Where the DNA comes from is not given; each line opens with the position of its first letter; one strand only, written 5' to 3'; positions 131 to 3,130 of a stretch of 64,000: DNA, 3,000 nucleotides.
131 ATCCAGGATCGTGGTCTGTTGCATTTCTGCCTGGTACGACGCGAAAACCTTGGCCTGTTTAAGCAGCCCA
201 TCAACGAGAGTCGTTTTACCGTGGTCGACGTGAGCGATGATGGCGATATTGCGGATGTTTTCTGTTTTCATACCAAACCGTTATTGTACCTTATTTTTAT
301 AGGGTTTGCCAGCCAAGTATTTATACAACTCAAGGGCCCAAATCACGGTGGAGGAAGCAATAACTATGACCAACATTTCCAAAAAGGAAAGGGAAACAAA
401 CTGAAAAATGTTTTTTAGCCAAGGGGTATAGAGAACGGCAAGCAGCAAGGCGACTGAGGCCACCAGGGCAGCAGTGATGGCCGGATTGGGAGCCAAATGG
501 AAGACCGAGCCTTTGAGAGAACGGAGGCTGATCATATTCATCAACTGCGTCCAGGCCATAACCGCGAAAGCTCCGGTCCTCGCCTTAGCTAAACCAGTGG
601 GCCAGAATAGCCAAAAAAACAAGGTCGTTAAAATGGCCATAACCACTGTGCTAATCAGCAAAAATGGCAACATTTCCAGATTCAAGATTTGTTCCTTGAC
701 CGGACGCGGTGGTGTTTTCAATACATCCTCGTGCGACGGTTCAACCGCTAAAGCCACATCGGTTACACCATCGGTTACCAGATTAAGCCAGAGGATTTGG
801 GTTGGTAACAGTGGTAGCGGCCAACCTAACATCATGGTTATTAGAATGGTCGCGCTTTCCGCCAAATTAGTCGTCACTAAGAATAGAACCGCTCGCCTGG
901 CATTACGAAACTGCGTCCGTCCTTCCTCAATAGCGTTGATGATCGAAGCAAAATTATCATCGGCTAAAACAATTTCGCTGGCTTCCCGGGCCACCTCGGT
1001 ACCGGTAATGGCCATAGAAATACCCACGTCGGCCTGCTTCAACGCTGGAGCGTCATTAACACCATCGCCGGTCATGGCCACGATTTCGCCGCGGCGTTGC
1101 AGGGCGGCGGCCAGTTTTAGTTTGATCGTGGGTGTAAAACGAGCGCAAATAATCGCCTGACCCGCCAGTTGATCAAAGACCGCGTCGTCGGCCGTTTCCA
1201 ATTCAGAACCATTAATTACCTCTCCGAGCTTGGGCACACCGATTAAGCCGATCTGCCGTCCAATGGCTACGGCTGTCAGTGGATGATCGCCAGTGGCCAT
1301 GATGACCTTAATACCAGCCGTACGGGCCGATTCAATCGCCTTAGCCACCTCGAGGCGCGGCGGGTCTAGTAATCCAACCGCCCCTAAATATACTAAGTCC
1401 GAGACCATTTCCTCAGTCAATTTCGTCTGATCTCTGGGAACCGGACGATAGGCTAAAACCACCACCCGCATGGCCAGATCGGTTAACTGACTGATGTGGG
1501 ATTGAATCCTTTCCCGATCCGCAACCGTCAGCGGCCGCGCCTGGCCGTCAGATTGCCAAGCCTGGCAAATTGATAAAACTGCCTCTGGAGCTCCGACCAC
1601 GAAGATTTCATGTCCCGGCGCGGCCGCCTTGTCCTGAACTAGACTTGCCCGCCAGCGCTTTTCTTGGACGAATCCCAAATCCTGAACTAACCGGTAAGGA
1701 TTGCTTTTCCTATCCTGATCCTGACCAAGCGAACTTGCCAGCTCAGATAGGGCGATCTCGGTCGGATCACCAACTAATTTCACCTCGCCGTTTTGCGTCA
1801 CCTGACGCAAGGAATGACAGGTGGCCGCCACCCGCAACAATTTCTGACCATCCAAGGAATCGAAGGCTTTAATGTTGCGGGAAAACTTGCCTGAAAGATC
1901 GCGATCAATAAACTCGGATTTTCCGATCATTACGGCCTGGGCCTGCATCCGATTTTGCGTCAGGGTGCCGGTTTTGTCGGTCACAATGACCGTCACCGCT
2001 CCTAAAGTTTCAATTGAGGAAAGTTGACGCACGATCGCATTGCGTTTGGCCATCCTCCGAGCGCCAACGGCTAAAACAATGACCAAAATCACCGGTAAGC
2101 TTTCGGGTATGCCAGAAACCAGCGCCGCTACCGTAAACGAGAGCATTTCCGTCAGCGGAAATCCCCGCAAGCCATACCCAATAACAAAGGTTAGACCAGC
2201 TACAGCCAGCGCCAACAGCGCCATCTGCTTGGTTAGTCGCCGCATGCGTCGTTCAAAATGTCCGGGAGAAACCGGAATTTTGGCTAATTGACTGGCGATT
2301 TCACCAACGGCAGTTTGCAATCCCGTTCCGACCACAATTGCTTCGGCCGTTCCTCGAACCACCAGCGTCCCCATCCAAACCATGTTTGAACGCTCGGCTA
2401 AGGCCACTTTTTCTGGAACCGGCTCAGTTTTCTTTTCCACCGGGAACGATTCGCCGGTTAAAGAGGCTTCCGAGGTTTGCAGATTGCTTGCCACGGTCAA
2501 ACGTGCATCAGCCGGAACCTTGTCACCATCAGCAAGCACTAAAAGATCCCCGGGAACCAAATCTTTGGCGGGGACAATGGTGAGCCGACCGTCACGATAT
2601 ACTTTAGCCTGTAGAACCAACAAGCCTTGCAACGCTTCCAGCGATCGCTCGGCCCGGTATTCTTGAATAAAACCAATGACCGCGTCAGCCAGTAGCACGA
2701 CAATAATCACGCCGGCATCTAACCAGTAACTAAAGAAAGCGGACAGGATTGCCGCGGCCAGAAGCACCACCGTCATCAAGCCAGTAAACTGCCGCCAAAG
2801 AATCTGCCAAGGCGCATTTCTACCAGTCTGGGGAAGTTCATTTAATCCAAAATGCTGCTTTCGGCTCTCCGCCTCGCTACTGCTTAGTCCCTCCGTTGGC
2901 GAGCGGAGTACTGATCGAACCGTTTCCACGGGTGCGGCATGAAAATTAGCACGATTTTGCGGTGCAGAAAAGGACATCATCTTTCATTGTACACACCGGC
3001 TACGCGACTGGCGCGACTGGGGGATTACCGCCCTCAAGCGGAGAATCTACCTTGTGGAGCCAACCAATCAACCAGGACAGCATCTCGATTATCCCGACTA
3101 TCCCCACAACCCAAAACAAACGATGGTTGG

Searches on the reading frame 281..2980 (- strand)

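Call 38: search_protein_families(library=pfam, proteins=[window:281-2980:-], max_evalue=0.001)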
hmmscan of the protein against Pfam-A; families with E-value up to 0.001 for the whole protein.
window:281-2980:- (899 aa): 7 families
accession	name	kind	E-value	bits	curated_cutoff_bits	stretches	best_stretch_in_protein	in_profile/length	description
PF00122.25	E1-E2_ATPase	-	2.9e-44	151.2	28.1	1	124-313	6-181/181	E1-E2 ATPase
PF00689.26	Cation_ATPase_C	-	1.5e-39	136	27.3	1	721-889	1-175/175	Cation transporting ATPase, C-terminus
PF00690.31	Cation_ATPase_N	-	8.7e-18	64.2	20.4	1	13-80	1-69/69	Cation transporter/ATPase, N-terminus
PF00702.32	Hydrolase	-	1.6e-17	64.9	26.4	1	521-651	79-191/191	haloacid dehalogenase-like hydrolase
PF13246.12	Cation_ATPase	-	1.3e-10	41.6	21.7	1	394-473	11-89/91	Cation transport ATPase (P-type)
PF08282.18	Hydrolase_3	-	8.8e-05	22.8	20.9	0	622-684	194-255/255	haloacid dehalogenase-like hydrolase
PF12710.13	HAD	-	0.00011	23.1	27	1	485-648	32-189/189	haloacid dehalogenase-like hydrolase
